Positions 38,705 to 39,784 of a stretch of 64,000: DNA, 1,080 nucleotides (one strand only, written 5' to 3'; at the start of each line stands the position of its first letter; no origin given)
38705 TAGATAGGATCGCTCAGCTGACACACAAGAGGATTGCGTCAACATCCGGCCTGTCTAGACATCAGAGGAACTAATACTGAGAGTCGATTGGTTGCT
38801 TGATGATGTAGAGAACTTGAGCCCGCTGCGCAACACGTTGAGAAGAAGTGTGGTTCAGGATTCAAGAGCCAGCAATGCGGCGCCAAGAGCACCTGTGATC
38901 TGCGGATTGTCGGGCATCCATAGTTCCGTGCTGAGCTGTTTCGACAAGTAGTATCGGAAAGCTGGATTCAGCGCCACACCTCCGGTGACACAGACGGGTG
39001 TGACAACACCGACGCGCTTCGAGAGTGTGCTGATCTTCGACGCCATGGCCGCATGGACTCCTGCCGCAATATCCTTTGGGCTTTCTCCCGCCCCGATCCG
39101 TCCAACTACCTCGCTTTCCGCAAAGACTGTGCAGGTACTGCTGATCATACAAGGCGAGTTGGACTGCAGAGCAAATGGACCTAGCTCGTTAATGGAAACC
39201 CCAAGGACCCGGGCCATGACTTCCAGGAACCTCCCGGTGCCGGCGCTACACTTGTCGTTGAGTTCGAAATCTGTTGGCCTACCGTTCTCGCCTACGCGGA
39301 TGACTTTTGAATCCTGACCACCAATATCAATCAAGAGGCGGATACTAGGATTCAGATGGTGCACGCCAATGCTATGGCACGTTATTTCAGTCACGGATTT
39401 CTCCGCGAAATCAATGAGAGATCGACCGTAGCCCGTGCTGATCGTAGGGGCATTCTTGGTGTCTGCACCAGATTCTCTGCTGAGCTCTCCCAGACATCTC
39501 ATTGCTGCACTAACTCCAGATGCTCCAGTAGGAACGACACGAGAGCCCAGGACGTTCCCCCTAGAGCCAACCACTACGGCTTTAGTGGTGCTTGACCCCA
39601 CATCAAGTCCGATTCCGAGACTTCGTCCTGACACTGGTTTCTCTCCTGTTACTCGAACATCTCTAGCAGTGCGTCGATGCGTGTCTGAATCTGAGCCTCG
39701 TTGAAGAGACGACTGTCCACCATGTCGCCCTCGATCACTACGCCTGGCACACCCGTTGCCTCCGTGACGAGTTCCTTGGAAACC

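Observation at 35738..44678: Glycyl radical enzyme with no activase in sight, adjacent to an HgdC-type activator, two HgdA/B-like dehydratase subunits and an acyl-CoA ligase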

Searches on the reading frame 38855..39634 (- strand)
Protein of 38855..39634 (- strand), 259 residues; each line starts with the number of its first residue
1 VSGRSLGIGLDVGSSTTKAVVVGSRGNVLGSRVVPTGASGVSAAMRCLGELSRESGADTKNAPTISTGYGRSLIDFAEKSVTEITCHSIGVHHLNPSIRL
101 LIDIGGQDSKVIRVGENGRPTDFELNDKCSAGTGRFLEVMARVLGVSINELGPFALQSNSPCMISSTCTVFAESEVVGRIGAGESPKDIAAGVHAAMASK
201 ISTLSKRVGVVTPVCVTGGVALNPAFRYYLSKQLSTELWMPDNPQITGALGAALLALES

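Call 3: search_protein_families(library=pfam, proteins=[window:38855-39634:-])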
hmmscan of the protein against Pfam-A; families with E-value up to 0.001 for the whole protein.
window:38855-39634:- (259 aa): 3 families
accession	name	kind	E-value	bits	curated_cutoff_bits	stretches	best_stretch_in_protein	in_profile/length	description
PF01869.26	BcrAD_BadFG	-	8.7e-56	189.8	31.5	1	8-256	1-271/271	BadF/BadG/BcrA/BcrD ATPase family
PF14450.12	FtsA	-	0.00031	21.6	31.8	0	9-82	2-68/127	Cell division protein FtsA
PF22521.2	HypF_C_2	-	0.00041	20.6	27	0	174-236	154-219/241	Carbamoyltransferase, Kae1-like Domain, second subdomain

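Call 9: search_protein_families(library=ncbifam, proteins=[window:38855-39634:-], max_evalue=0.00001)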
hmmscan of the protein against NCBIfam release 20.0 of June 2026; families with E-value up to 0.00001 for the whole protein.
window:38855-39634:- (259 aa): 5 families
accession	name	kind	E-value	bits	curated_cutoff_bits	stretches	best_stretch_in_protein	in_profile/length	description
TIGR00241.1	CoA_E_activ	domain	1.1e-70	238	125.4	1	7-255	2-248/248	acyl-CoA dehydratase activase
TIGR02259.1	benz_CoA_red_A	equivalog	3.2e-46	158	578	1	60-252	229-428/432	benzoyl-CoA reductase subunit A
TIGR03192.1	benz_CoA_bzdQ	equivalog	2.4e-45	155.2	380.2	1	7-256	34-286/293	benzoyl-CoA reductase, bzd-type, subunit Q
TIGR03286.1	methan_mark_15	hypoth_equivalog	1.2e-34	120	455.75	1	5-256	144-401/404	methanogenesis marker 15 protein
TIGR02261.1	benz_CoA_red_D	equivalog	6.4e-32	110.8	312.85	1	8-230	4-231/262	benzoyl-CoA reductase subunit D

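Call 45: search_solved_structures(query=window:38855-39634:-, max_evalue=0.001)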
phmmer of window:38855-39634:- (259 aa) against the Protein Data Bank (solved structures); distinct sequences matched with E-value up to 0.001: 5.
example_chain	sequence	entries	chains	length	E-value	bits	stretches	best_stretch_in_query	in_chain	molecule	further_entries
4eht_A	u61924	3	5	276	1e-64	221.9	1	8-258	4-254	Activator of 2-hydroxyisocaproyl-CoA dehydratase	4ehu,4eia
9gai_D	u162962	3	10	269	6.3e-60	206.2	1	9-259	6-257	3-methylbenzoyl-CoA reductase alpha subunit MbdQ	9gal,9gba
1hux_A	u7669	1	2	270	1.4e-57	198.5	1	8-257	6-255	ACTIVATOR OF (R)-2-HYDROXYGLUTARYL-COA DEHYDRATASE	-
7yyl_E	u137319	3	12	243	2.5e-46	161.7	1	8-258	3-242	Putative CoA-substrate-specific enzyme activase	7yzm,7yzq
9gai_C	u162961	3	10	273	2e-34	122.8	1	8-255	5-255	3-methylbenzoyl-CoA reductase delta subunit MbdP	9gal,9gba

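Call 71: search_solved_structures(query=window:38855-39634:-, max_evalue=1e-50, show_alignments=3)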
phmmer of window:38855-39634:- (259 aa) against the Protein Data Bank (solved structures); distinct sequences matched with E-value up to 1e-50: 3.
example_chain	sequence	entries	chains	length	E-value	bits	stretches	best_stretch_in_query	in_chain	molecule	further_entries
4eht_A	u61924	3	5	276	1e-64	221.9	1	8-258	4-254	Activator of 2-hydroxyisocaproyl-CoA dehydratase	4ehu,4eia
9gai_D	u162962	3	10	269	6.3e-60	206.2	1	9-259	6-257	3-methylbenzoyl-CoA reductase alpha subunit MbdQ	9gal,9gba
1hux_A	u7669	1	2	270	1.4e-57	198.5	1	8-257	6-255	ACTIVATOR OF (R)-2-HYDROXYGLUTARYL-COA DEHYDRATASE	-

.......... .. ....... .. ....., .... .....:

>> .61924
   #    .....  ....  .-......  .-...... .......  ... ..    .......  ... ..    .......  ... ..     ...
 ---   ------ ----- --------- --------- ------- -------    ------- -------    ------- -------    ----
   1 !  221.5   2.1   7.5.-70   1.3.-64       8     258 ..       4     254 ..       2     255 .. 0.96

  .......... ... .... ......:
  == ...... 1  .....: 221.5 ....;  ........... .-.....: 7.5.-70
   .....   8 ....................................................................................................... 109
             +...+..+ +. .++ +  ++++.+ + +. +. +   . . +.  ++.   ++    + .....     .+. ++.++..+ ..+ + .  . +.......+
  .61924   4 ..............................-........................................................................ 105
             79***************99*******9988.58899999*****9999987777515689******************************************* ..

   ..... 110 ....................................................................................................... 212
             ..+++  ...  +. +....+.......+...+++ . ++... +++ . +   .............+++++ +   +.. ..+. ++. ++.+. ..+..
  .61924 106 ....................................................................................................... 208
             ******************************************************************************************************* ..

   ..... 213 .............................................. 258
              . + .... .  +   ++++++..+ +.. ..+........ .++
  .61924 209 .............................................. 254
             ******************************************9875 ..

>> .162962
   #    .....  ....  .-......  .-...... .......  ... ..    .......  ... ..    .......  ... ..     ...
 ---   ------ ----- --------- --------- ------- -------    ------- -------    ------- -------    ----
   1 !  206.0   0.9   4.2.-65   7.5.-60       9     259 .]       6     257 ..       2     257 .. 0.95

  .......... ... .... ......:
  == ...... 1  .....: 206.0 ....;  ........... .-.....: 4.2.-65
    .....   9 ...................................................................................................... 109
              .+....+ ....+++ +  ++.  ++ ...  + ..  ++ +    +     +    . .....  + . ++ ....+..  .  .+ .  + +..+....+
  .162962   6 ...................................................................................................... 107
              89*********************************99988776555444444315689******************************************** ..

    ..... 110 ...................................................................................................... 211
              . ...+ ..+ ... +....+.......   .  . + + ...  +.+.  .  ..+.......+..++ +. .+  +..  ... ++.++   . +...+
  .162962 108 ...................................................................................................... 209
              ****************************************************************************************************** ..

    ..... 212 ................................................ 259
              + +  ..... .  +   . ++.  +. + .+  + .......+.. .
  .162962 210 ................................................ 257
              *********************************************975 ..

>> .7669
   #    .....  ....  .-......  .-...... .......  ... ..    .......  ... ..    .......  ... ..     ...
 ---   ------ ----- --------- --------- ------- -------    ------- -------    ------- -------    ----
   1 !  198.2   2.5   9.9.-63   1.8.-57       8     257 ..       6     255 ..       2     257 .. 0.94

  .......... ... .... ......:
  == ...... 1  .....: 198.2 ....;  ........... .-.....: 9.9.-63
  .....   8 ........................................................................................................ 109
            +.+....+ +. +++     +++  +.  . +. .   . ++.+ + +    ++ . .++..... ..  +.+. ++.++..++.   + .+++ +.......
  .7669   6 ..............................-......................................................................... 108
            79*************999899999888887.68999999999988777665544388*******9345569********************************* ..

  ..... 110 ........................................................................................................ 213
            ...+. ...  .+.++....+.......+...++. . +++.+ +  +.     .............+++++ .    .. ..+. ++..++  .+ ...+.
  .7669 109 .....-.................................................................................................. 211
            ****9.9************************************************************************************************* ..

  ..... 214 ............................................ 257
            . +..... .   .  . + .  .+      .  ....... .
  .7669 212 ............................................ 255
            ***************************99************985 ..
